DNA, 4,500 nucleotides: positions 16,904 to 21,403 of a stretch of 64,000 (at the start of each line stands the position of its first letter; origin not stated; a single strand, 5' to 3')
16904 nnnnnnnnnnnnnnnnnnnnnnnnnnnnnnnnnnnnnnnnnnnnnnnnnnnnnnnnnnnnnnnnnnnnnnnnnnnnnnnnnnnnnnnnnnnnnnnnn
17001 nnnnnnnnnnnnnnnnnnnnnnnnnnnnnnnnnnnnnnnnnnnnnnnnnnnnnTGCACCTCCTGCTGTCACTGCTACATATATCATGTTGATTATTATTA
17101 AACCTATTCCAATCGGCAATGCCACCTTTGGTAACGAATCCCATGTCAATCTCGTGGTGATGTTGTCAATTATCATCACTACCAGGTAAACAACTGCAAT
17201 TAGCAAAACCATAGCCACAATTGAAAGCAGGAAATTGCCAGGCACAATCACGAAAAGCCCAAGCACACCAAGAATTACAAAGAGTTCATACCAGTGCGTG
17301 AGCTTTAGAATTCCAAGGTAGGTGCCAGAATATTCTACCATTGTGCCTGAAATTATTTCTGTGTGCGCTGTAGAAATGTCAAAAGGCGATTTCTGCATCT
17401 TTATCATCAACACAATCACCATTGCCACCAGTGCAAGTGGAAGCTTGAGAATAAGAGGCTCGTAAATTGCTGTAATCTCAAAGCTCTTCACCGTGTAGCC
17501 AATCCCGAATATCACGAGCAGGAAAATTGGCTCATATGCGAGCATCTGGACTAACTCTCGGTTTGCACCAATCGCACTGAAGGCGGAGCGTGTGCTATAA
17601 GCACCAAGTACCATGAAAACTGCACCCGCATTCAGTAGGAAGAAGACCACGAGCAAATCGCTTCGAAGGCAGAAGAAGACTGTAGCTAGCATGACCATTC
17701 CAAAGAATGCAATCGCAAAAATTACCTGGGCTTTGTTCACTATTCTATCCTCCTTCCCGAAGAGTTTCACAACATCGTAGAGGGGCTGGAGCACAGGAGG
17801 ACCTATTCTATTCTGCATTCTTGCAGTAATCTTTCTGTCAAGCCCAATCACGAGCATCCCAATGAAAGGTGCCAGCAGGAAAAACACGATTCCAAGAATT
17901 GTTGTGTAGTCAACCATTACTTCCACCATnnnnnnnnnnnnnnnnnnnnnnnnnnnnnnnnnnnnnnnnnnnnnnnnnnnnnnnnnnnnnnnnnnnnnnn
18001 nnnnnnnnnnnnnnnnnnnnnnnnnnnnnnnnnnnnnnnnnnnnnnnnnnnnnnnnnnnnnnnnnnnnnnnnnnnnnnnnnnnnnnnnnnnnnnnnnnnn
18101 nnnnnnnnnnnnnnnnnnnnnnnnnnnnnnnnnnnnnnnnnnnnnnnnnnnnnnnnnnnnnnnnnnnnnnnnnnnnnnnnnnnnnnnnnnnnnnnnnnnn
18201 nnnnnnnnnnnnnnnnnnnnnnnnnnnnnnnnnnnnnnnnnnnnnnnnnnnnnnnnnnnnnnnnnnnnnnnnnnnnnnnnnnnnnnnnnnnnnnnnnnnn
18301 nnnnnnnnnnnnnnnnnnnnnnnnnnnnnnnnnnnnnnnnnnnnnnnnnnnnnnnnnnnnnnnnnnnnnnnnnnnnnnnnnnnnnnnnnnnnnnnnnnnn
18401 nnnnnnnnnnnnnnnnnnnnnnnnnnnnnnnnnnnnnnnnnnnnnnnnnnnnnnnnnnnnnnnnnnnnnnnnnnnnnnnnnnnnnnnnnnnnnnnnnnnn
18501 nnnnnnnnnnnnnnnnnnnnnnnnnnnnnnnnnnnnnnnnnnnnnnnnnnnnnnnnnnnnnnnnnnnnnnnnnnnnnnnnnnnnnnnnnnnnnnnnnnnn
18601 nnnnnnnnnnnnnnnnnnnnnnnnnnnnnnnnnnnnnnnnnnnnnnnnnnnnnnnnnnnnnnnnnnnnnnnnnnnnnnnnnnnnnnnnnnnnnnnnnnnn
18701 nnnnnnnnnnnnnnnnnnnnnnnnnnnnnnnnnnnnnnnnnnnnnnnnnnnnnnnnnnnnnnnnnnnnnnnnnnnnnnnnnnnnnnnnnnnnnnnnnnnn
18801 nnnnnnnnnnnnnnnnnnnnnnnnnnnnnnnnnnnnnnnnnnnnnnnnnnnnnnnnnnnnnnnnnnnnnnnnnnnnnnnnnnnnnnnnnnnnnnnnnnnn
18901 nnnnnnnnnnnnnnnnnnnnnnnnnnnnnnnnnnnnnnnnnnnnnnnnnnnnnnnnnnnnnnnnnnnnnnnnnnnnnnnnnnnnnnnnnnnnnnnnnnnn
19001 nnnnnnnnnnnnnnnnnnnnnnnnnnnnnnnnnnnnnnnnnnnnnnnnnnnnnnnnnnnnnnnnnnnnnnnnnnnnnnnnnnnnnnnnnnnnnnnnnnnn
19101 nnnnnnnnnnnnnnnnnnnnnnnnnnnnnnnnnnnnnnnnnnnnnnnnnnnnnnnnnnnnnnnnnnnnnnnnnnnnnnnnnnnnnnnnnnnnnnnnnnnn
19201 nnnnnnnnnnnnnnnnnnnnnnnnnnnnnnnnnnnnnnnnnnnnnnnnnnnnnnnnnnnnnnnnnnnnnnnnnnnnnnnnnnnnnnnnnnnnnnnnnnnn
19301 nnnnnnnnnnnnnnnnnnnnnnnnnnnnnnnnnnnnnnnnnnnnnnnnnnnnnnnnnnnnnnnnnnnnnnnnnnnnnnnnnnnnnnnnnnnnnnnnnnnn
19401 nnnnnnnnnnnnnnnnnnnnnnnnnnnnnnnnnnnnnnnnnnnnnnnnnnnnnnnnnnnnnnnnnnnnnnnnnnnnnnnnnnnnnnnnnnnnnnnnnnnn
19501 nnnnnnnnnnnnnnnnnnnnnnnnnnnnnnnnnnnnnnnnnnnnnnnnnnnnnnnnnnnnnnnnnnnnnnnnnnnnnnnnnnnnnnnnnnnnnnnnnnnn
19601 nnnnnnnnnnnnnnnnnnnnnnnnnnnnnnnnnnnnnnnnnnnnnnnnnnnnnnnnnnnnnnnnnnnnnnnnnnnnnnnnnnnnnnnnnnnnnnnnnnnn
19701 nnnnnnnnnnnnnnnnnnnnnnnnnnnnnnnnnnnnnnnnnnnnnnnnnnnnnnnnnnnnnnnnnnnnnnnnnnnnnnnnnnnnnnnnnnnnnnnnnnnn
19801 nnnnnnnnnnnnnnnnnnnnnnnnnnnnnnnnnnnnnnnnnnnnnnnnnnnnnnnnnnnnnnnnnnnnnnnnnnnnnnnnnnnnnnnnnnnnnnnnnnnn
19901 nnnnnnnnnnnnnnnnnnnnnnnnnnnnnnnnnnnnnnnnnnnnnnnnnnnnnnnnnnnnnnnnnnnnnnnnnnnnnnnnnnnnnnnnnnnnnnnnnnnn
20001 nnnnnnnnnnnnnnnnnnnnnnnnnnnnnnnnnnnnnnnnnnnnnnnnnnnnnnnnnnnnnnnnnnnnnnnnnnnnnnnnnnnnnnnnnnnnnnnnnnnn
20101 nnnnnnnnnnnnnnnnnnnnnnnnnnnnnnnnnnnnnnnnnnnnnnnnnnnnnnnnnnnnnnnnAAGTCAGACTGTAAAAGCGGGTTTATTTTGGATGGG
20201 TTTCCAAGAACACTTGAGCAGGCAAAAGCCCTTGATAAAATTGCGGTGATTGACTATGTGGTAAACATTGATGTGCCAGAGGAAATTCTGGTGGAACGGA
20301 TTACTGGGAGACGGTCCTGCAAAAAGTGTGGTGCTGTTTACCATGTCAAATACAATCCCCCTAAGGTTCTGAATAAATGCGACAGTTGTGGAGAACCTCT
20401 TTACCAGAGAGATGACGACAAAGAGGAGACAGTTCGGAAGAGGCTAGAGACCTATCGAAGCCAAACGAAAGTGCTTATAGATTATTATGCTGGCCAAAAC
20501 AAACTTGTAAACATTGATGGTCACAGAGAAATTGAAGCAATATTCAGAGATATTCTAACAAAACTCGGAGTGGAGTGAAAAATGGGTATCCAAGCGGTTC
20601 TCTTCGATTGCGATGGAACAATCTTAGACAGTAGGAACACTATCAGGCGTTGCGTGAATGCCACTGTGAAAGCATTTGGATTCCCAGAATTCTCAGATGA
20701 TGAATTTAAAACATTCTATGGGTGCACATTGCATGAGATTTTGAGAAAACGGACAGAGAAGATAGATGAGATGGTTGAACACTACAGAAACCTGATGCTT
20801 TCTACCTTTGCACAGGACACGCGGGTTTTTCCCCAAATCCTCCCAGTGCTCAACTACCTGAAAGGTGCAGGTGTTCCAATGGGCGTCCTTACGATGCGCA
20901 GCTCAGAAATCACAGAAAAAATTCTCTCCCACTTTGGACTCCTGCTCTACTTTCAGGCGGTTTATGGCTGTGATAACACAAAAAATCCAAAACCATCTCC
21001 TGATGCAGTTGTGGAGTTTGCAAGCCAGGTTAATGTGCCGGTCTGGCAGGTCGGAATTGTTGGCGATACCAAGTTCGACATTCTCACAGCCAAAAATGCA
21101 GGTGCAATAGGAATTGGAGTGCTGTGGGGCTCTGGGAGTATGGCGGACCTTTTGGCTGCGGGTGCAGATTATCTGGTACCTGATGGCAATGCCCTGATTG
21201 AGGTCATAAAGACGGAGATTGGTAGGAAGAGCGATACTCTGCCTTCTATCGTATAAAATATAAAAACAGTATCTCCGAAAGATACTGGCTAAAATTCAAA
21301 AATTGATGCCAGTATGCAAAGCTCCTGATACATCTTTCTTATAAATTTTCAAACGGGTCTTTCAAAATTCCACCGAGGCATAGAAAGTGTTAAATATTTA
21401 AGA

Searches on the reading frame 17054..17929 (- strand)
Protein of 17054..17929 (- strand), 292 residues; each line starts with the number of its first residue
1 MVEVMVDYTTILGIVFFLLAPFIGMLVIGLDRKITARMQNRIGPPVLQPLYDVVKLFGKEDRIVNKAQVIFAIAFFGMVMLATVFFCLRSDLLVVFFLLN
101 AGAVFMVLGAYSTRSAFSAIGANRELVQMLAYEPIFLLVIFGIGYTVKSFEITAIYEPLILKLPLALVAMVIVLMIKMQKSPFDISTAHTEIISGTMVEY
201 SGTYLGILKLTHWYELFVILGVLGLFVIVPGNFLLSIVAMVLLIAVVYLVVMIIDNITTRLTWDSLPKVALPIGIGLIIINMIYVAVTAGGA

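Call 40: search_protein_families(library=pfam, proteins=[window:17054-17929:-], max_evalue=0.0001)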
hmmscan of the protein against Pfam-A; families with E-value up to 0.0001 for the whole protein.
window:17054-17929:- (292 aa): 1 family
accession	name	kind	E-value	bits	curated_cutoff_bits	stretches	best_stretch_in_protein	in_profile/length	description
PF00146.26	NADHdh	-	1.7e-45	156.1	27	1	15-285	5-297/298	NADH dehydrogenase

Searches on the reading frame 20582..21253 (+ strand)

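Call 40: search_protein_families(library=pfam, proteins=[window:20582-21253:+], max_evalue=0.0001)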
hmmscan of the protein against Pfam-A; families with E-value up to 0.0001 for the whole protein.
window:20582-21253:+ (224 aa): 4 families
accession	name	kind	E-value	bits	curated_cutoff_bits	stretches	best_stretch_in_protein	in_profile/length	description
PF13419.12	HAD_2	-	7.9e-38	130.8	23.8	1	6-177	1-175/178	Haloacid dehalogenase-like hydrolase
PF00702.32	Hydrolase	-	3.8e-23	83.3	26.4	1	3-174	1-191/191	haloacid dehalogenase-like hydrolase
PF13242.12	Hydrolase_like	-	6.3e-07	29.7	22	1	137-201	4-71/75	HAD-hyrolase-like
PF12710.13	HAD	-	4e-05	24.6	27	1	6-129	1-129/189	haloacid dehalogenase-like hydrolase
